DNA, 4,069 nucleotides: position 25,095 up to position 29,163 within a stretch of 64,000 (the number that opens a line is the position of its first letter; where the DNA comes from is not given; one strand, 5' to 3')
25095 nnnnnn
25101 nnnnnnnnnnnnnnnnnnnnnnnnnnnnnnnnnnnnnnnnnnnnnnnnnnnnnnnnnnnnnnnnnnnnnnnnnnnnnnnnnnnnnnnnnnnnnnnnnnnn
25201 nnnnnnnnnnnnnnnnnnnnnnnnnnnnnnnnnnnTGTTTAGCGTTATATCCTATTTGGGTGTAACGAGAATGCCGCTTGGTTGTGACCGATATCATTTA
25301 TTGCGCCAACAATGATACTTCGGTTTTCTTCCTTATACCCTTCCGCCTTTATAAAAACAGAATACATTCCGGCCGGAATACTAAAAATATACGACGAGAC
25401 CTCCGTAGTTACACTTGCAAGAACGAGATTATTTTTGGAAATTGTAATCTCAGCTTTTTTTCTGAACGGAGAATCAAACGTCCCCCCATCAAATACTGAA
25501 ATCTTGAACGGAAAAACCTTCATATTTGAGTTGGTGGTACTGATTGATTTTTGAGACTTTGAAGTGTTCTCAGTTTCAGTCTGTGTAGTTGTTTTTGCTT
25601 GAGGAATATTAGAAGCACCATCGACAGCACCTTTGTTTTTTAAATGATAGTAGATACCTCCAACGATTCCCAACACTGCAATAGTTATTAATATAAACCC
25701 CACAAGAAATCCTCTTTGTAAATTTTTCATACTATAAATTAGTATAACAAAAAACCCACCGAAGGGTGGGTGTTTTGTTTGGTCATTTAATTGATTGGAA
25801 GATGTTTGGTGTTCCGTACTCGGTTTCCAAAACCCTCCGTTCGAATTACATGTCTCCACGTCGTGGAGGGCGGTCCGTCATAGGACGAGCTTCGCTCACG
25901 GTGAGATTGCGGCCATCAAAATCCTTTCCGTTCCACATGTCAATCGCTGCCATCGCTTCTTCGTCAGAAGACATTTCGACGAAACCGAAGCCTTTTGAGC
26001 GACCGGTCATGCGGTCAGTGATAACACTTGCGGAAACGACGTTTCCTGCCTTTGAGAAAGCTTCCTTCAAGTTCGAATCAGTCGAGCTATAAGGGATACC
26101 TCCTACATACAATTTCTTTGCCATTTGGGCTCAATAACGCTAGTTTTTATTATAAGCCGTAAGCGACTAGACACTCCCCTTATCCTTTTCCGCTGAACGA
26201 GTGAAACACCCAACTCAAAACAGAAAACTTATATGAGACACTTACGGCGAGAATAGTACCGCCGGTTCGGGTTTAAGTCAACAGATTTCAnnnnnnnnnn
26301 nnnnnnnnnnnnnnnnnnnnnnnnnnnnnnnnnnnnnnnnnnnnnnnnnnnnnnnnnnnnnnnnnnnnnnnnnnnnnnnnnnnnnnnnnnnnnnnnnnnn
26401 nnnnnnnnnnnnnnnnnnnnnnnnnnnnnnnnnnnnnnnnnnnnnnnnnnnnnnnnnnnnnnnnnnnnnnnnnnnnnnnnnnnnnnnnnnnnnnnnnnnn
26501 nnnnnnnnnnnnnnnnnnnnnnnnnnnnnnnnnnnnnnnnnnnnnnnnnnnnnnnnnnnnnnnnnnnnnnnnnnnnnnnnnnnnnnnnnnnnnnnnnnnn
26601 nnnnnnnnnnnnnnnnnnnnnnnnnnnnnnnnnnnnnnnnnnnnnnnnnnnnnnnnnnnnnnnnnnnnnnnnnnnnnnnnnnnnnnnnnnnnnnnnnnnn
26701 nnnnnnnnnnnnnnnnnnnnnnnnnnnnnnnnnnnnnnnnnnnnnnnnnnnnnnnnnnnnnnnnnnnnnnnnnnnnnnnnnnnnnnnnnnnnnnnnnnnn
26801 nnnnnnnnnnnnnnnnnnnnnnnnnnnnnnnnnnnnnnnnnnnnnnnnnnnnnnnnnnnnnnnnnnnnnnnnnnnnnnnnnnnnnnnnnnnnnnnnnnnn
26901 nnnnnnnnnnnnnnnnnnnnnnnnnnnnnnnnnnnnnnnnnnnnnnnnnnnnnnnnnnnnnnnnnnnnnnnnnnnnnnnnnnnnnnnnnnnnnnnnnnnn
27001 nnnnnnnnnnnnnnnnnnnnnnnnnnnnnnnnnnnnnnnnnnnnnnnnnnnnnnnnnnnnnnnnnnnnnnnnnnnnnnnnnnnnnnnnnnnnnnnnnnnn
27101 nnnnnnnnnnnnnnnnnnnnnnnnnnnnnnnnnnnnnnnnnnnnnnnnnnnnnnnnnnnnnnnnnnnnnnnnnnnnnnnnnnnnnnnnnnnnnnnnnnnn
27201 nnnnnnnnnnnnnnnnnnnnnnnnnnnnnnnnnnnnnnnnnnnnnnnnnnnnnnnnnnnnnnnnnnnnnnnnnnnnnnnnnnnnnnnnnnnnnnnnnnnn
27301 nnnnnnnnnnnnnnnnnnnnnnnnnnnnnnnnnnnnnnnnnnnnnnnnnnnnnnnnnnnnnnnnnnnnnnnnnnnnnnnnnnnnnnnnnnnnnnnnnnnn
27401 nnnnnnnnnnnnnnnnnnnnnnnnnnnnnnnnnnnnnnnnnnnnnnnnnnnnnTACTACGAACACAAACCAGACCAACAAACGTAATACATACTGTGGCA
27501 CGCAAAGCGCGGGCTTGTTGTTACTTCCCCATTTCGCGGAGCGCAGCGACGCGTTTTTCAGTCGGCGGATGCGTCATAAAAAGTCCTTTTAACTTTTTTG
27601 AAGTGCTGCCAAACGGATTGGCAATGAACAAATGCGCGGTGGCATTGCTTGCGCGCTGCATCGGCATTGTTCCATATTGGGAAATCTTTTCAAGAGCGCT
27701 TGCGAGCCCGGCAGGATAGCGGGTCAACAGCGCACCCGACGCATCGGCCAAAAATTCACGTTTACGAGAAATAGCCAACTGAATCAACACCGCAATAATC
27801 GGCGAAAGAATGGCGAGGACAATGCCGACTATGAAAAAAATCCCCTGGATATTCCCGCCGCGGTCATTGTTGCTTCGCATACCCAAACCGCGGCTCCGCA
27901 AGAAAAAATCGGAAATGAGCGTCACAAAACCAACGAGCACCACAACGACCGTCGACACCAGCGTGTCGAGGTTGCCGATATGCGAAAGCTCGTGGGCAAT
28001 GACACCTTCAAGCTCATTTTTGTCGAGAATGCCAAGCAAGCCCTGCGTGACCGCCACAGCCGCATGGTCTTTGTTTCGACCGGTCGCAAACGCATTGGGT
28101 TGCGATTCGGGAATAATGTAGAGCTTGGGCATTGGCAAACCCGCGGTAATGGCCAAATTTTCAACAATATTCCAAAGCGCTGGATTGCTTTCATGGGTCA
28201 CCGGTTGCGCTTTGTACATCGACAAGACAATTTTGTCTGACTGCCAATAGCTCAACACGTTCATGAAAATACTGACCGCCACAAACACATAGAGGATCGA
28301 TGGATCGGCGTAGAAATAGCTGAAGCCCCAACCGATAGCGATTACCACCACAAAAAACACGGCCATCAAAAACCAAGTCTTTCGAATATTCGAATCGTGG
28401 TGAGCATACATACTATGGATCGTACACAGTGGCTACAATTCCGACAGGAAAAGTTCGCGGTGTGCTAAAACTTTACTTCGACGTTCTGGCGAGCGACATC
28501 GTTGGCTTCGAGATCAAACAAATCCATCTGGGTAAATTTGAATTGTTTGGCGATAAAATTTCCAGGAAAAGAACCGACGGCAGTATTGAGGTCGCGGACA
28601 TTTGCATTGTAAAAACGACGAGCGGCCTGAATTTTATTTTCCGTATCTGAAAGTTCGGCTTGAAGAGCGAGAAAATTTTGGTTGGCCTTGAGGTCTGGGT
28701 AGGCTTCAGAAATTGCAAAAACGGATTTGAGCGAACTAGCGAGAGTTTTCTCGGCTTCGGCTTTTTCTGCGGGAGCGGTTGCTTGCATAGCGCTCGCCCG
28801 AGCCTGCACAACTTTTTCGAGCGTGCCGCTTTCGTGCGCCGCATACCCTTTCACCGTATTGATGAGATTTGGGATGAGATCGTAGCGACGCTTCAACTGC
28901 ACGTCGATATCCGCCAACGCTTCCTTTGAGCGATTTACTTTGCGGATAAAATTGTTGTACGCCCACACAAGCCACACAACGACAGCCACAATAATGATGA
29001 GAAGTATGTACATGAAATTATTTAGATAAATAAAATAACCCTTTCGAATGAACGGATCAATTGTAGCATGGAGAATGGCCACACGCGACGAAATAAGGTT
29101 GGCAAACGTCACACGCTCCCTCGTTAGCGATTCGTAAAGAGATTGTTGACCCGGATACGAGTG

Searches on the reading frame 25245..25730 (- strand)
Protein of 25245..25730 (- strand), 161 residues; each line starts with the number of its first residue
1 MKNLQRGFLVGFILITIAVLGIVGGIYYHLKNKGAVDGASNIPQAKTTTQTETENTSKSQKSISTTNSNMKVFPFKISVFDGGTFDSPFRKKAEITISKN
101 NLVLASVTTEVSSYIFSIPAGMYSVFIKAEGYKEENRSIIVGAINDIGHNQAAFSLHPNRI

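Call 44: search_protein_families(library=pfam, proteins=[window:25245-25730:-], max_evalue=0.01)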
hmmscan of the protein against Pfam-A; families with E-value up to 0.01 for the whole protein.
window:25245-25730:- (161 aa): 1 family
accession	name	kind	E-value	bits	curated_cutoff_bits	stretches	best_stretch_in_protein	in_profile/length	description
PF13620.12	CarboxypepD_reg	-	0.0057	17.4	32.3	1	92-142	16-70/82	Carboxypeptidase regulatory-like domain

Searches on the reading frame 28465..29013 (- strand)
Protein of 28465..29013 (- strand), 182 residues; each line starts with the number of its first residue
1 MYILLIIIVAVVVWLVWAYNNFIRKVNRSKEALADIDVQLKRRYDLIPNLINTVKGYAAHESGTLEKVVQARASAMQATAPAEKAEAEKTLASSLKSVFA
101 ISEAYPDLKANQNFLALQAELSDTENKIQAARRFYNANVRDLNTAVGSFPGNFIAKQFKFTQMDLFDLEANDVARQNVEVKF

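Call 45: search_protein_families(library=pfam, proteins=[window:28465-29013:-], max_evalue=0.01)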
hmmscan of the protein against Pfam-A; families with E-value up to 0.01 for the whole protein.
window:28465-29013:- (182 aa): 1 family
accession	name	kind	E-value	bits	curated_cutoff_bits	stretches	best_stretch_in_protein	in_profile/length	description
PF04011.17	LemA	-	5.3e-58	195.5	26.2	1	32-182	1-149/149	LemA family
